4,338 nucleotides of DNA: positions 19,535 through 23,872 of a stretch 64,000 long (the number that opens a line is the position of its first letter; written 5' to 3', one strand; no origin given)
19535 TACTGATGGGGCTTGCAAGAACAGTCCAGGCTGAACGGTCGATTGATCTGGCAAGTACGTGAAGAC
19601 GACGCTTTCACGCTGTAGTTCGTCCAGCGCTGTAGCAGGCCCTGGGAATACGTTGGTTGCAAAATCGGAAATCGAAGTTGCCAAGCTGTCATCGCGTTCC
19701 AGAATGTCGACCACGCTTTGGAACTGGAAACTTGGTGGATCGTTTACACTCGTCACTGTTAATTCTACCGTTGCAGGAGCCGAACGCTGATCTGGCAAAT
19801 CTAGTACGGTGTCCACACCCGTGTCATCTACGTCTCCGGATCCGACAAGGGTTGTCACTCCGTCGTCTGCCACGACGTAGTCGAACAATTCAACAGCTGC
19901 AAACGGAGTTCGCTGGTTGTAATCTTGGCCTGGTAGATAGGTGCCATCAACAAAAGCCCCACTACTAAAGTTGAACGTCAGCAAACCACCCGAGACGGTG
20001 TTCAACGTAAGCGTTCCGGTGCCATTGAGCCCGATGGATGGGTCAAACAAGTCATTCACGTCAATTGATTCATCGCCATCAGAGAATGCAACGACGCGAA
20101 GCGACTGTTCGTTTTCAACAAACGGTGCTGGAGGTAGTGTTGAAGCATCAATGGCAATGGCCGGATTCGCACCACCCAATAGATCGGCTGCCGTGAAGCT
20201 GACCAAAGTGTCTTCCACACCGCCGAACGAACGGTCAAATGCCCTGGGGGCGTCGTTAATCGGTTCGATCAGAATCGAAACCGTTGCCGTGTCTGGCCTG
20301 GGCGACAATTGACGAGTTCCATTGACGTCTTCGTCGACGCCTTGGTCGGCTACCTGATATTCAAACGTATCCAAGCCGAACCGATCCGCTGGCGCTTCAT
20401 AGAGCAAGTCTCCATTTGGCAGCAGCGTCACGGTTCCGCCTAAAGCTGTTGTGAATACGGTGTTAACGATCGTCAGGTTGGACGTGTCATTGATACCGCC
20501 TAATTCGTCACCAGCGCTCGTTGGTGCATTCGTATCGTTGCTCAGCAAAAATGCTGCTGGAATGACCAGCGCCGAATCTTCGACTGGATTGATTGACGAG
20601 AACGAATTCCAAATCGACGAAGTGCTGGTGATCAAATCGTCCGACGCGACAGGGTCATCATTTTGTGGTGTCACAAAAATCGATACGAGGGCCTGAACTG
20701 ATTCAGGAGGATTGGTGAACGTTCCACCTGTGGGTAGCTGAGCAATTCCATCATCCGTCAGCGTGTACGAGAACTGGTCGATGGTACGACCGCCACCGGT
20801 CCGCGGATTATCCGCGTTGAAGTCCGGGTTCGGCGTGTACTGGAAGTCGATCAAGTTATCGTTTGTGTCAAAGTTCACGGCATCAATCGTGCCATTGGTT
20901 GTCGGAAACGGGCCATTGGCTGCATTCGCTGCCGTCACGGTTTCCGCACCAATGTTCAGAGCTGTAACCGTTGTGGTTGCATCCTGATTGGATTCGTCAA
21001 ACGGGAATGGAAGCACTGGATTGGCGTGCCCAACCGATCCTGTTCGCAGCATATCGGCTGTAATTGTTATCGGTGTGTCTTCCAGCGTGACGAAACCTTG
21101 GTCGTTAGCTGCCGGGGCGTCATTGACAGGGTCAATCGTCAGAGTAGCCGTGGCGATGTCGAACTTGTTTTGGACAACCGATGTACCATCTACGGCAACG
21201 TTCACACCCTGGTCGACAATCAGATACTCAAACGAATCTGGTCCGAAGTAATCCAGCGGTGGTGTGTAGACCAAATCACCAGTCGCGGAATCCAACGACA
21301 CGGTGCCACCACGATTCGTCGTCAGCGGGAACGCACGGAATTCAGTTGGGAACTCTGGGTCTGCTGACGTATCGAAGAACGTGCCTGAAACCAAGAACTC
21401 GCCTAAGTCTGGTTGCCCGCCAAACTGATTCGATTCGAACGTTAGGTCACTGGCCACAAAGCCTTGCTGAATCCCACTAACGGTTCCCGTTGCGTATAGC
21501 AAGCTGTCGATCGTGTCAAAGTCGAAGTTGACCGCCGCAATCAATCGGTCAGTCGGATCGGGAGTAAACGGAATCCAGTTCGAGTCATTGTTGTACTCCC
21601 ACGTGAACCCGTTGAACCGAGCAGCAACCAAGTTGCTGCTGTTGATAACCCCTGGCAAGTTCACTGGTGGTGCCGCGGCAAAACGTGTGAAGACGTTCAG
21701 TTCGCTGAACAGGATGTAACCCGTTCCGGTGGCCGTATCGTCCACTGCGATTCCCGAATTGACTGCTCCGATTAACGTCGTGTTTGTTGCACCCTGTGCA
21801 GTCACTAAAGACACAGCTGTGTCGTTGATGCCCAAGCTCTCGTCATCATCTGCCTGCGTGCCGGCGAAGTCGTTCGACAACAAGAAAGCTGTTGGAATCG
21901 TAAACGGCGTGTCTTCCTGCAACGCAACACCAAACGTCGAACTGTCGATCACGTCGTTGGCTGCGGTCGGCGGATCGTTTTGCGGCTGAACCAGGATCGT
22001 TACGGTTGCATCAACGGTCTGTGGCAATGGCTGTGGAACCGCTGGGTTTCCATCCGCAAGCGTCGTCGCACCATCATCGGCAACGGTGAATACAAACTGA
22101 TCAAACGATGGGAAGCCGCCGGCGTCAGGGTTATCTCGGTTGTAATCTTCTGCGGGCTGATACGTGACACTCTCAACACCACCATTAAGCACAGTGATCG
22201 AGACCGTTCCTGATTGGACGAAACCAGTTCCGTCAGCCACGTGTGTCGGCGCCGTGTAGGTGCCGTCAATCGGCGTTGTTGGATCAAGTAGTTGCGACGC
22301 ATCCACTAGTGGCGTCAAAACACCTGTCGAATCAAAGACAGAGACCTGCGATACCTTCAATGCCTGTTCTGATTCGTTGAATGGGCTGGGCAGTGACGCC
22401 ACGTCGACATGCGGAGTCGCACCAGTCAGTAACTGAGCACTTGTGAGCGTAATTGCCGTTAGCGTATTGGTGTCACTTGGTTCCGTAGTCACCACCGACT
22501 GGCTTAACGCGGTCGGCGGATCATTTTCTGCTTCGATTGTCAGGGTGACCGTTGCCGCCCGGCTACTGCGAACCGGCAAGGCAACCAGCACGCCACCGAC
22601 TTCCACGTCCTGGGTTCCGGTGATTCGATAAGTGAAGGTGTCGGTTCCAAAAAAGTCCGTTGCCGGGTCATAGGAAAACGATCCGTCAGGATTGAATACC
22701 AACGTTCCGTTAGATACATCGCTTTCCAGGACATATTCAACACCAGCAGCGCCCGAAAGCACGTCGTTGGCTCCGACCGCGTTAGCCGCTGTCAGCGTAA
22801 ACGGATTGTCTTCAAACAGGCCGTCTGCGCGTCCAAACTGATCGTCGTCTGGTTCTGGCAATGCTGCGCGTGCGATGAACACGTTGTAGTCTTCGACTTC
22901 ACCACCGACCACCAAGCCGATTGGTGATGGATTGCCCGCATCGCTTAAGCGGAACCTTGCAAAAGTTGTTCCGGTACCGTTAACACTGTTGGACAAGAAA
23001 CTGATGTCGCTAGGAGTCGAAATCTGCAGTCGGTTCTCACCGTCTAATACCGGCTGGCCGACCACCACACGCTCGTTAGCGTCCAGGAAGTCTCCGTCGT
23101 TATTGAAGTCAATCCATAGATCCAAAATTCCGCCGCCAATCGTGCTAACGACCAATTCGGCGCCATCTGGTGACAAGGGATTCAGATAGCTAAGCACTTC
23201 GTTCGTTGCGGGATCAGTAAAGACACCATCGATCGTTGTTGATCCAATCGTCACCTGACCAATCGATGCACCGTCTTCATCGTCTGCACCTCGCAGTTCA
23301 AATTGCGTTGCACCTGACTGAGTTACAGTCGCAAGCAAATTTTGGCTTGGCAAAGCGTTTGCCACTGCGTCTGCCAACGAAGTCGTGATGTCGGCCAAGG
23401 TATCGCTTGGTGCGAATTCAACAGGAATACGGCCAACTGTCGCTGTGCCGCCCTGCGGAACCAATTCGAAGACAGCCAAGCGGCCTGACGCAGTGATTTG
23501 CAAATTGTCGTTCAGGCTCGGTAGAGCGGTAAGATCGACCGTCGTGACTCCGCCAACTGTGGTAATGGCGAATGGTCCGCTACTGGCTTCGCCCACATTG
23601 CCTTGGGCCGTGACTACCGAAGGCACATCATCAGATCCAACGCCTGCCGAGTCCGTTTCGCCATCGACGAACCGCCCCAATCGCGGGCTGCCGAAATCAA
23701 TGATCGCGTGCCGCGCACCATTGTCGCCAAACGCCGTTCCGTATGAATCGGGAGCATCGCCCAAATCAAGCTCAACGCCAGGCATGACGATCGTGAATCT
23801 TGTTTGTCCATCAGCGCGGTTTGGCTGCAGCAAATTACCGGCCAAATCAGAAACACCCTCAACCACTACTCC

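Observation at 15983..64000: Tandem array of at least three giant paralogous surface proteins built on one scaffold with swappable loop slots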

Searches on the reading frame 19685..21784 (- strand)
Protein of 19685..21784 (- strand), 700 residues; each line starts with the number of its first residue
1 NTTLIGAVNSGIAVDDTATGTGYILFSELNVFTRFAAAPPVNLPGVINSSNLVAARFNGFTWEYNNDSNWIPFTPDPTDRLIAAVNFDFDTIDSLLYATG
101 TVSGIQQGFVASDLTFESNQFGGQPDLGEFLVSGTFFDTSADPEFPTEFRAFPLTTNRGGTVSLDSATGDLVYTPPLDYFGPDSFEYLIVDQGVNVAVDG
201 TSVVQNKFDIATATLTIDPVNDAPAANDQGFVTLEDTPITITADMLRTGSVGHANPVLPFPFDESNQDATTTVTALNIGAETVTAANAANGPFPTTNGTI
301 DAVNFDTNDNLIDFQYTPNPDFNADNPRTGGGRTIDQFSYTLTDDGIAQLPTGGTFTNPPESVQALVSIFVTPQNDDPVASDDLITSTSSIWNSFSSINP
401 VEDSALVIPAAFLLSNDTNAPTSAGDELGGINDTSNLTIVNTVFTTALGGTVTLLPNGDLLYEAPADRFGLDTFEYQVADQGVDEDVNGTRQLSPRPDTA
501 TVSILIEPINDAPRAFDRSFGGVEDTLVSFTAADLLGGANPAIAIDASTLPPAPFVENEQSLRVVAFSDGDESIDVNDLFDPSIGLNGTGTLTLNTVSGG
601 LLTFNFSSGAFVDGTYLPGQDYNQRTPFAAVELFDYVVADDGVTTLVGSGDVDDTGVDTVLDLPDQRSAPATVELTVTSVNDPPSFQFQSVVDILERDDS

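Call 68: search_protein_families(library=pfam, proteins=[window:19685-21784:-], max_evalue=0.05)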
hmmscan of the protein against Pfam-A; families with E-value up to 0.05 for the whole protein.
window:19685-21784:- (700 aa): 3 families
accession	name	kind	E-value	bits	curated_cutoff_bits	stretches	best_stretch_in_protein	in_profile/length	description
PF17803.7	Cadherin_4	-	5.3e-19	69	25.1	3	211-249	1-39/71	Bacterial cadherin-like domain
PF17963.7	Big_9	-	2.4e-10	41.6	23.6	2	375-481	1-77/89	Bacterial Ig domain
PF17892.7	Cadherin_5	-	1e-06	28.9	26.5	1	156-193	49-85/98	Cadherin-like domain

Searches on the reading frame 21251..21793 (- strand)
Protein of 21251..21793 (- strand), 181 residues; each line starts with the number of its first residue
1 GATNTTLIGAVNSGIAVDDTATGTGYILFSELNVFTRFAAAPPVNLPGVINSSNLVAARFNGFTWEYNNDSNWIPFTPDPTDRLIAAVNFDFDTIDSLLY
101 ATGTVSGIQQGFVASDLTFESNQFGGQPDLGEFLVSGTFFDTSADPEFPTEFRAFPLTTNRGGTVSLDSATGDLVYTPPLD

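Call 28: search_protein_families(library=pfam, proteins=[window:21251-21793:-], max_evalue=1)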
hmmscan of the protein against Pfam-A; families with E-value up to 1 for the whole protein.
window:21251-21793:- (181 aa): 0 families

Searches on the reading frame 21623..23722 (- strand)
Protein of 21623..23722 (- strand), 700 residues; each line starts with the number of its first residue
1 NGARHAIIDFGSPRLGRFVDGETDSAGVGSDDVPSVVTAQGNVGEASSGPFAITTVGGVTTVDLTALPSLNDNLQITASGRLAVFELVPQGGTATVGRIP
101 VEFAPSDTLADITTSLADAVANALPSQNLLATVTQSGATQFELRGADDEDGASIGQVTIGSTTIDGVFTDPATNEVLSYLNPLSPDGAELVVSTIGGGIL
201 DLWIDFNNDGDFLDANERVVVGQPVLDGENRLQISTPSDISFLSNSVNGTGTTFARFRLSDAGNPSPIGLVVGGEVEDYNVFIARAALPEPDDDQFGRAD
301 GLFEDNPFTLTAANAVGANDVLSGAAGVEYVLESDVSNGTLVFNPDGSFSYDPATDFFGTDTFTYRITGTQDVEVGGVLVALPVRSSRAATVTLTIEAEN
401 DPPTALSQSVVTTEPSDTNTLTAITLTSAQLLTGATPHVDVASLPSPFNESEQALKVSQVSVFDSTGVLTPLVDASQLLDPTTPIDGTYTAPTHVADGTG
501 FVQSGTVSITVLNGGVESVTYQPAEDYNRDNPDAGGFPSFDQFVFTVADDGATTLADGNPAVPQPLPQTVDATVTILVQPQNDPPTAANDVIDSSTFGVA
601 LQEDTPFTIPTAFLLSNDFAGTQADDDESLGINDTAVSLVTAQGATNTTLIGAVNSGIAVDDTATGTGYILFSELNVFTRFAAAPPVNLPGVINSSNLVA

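Call 68: search_protein_families(library=pfam, proteins=[window:21623-23722:-], max_evalue=0.05)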
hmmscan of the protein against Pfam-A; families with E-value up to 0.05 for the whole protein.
window:21623-23722:- (700 aa): 4 families
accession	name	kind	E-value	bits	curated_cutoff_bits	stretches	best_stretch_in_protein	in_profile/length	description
PF17892.7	Cadherin_5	-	1.9e-11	44.1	26.5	2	303-371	17-85/98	Cadherin-like domain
PF20009.4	GEVED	-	2e-11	45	24.4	1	201-281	3-77/78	GEVED domain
PF17963.7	Big_9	-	1.4e-08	35.9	23.6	1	304-369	15-76/89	Bacterial Ig domain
PF17803.7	Cadherin_4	-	1.6e-05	25.8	25.1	2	572-632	1-49/71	Bacterial cadherin-like domain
